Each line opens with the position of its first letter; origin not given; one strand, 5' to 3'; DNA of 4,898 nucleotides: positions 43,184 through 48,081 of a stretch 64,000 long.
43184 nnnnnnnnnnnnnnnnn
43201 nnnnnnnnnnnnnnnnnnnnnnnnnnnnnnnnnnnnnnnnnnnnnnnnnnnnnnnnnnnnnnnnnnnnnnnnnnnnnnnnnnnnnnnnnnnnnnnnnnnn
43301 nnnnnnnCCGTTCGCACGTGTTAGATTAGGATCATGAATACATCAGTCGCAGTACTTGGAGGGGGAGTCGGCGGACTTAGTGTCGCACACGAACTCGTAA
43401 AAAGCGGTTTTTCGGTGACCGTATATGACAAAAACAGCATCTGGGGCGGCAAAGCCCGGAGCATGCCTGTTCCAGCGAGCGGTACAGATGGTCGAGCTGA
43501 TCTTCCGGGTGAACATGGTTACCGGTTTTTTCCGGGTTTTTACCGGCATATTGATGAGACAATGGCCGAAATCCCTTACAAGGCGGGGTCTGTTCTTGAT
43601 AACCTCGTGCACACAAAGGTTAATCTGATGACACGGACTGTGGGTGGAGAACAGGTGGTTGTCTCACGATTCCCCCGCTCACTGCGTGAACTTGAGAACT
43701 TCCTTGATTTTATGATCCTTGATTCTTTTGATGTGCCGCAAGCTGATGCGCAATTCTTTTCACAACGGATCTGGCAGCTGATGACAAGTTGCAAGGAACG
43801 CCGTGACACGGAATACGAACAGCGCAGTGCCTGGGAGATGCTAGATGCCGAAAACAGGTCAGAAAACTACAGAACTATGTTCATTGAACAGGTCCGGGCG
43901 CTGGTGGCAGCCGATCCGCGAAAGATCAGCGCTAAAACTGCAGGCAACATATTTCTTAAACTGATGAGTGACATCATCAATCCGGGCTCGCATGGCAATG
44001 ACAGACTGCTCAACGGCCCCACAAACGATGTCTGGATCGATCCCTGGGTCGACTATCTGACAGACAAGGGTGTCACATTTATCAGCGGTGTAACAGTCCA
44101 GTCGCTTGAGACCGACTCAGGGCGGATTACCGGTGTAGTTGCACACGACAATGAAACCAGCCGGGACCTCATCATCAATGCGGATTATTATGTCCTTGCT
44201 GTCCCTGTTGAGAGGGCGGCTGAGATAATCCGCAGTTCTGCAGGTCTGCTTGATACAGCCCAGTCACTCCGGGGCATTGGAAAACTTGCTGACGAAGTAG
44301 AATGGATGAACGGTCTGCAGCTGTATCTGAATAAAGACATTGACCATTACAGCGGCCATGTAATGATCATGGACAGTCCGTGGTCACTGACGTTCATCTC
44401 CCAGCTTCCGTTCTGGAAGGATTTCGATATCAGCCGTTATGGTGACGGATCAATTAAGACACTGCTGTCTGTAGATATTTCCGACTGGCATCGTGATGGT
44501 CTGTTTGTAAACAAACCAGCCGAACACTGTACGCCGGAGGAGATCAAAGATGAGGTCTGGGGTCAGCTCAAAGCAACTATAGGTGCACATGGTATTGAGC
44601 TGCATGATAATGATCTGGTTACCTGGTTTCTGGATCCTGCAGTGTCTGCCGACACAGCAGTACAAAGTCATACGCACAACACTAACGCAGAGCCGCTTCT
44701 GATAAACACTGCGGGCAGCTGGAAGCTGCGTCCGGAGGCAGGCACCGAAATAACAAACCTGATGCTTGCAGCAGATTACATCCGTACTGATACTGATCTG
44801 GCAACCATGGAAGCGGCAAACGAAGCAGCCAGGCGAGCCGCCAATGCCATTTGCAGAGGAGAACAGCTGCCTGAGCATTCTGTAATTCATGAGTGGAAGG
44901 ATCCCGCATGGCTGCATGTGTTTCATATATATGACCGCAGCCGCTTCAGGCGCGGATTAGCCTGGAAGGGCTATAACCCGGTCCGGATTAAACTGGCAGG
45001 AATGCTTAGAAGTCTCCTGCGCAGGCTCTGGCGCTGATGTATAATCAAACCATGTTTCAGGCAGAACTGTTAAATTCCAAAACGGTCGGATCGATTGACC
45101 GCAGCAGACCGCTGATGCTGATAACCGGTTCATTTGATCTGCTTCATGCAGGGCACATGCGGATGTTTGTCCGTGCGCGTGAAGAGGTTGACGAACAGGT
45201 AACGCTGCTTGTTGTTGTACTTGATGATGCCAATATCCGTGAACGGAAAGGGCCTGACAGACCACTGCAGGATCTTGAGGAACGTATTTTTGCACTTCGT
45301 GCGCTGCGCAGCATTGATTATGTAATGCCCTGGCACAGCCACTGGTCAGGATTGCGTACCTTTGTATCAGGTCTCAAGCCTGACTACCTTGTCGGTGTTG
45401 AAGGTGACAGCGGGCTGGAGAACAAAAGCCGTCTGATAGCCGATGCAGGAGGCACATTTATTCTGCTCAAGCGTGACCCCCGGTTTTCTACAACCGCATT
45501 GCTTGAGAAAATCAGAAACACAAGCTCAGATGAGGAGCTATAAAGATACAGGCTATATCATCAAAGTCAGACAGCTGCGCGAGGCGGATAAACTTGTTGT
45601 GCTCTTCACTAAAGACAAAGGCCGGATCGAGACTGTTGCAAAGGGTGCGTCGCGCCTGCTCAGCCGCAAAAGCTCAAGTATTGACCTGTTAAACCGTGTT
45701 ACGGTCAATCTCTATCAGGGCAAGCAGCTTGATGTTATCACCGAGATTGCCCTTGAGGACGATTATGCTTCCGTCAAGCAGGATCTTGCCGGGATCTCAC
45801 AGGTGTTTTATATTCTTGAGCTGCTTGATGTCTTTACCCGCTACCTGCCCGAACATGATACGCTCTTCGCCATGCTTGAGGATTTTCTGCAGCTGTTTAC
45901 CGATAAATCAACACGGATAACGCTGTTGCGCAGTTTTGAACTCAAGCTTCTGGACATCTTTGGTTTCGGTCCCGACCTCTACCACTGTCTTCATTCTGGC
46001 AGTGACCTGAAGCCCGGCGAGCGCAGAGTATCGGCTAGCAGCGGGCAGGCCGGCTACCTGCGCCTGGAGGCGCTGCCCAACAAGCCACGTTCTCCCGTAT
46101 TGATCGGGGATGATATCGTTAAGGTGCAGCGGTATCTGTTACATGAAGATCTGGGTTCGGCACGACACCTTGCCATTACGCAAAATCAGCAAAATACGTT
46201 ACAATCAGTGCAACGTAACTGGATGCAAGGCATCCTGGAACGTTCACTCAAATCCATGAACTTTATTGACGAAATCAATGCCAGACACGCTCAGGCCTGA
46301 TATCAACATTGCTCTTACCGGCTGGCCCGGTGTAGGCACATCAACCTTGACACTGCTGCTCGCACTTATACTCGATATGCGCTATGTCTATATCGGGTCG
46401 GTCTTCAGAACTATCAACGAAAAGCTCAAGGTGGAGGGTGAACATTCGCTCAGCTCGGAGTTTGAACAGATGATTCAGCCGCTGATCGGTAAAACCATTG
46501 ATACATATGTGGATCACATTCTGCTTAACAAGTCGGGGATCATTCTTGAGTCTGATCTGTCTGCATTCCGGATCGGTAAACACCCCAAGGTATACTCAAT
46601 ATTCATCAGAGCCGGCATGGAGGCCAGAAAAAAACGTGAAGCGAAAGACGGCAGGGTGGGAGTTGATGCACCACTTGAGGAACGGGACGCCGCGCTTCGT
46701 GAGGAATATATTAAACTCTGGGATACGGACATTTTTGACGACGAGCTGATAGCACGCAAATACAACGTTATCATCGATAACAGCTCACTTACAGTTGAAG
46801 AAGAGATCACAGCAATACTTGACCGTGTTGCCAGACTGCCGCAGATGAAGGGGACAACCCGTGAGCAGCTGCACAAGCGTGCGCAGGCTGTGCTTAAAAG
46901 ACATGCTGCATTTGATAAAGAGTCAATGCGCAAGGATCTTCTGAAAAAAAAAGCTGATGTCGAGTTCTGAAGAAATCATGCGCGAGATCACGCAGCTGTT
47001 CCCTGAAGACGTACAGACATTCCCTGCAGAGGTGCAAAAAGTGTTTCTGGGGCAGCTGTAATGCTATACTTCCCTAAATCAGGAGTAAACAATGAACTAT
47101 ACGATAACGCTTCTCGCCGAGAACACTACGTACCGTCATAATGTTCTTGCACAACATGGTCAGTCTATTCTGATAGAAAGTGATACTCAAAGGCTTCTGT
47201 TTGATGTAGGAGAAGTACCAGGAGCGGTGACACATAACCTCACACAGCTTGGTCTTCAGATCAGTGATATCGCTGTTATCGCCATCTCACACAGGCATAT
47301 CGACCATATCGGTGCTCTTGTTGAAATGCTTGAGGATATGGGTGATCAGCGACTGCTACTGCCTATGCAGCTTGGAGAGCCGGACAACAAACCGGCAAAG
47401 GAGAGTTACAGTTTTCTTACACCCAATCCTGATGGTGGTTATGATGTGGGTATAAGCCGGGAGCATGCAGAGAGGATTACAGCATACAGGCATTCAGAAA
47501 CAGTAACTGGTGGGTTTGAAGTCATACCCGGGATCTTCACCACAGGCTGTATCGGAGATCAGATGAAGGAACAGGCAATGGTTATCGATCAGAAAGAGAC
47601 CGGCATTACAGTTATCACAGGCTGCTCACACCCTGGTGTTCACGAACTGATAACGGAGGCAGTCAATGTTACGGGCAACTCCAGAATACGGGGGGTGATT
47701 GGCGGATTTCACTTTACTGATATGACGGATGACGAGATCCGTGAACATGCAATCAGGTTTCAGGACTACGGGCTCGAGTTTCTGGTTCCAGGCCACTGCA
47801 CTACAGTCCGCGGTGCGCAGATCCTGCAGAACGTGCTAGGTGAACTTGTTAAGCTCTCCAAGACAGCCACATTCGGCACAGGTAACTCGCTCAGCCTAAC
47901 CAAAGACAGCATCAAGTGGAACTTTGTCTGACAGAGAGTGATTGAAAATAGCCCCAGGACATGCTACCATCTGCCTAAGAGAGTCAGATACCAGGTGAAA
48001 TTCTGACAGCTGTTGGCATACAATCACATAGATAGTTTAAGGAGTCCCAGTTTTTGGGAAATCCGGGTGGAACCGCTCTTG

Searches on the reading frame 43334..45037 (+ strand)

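Call 32: search_protein_families(library=pfam, proteins=[window:43334-45037:+], max_evalue=0.001)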
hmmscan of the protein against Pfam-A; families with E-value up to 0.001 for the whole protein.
window:43334-45037:+ (567 aa): 8 families
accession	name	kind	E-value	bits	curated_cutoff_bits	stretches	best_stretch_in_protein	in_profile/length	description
PF01593.30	Amino_oxidase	-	2.5e-15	57.2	19.8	1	13-506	2-442/443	Flavin containing amine oxidoreductase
PF01266.30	DAO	-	3.6e-11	43.6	27.9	1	5-38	2-35/353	FAD dependent oxidoreductase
PF13450.12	NAD_binding_8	-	9.1e-10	39.1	21.9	1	7-75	1-63/68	NAD(P)-binding Rossmann-like domain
PF07992.20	Pyr_redox_2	-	1.3e-07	31.8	26.1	1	4-35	2-34/291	Pyridine nucleotide-disulphide oxidoreductase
PF00890.30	FAD_binding_2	-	4.5e-07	29.8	20.4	1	5-289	2-200/414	FAD binding domain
PF06100.17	MCRA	-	3.8e-06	26.5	23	0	383-414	390-421/495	MCRA family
PF00070.33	Pyr_redox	-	3e-05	24.9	22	0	4-32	1-29/82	Pyridine nucleotide-disulphide oxidoreductase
PF12831.13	FAD_oxidored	-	8.7e-05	22.4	27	0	5-55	2-52/416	FAD dependent oxidoreductase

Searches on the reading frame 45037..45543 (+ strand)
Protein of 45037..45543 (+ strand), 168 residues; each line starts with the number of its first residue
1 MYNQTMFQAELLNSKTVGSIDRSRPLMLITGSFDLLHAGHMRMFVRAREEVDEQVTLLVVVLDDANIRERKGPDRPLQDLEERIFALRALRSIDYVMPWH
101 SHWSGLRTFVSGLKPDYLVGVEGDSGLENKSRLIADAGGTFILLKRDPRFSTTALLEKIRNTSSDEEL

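Call 56: search_protein_families(library=pfam, proteins=[window:45037-45543:+], max_evalue=0.0001)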
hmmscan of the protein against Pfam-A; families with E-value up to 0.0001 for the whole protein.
window:45037-45543:+ (168 aa): 1 family
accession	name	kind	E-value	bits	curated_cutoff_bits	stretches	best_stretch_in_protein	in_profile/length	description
PF01467.32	CTP_transf_like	-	1.6e-12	48.2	21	1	29-119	2-85/133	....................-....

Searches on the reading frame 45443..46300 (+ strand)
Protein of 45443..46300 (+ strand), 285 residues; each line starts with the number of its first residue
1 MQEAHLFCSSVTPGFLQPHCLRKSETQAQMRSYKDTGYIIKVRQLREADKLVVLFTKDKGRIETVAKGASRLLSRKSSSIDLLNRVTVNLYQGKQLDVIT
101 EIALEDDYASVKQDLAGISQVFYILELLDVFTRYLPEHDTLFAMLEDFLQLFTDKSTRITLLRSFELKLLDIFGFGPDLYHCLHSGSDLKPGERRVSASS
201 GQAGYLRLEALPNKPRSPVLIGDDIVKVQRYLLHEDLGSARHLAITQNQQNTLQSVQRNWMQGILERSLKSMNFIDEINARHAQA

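Call 56: search_protein_families(library=pfam, proteins=[window:45443-46300:+], max_evalue=0.0001)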
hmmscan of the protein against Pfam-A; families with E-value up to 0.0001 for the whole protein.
window:45443-46300:+ (285 aa): 2 families
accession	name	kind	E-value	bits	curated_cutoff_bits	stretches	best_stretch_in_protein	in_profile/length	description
PF11967.14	RecO_N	-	1.1e-16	61.1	27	1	30-104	1-76/80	Recombination protein O N terminal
PF02565.21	RecO_C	-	1.2e-16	61.3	22.1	1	113-272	2-156/157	Recombination protein O C terminal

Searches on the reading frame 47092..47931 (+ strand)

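Call 56: search_protein_families(library=pfam, proteins=[window:47092-47931:+], max_evalue=0.0001)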
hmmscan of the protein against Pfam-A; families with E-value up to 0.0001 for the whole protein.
window:47092-47931:+ (279 aa): 1 family
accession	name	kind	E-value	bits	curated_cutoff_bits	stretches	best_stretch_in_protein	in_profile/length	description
PF00753.33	Lactamase_B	-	3.9e-07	30.6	22.7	1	23-83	6-67/196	Metallo-beta-lactamase superfamily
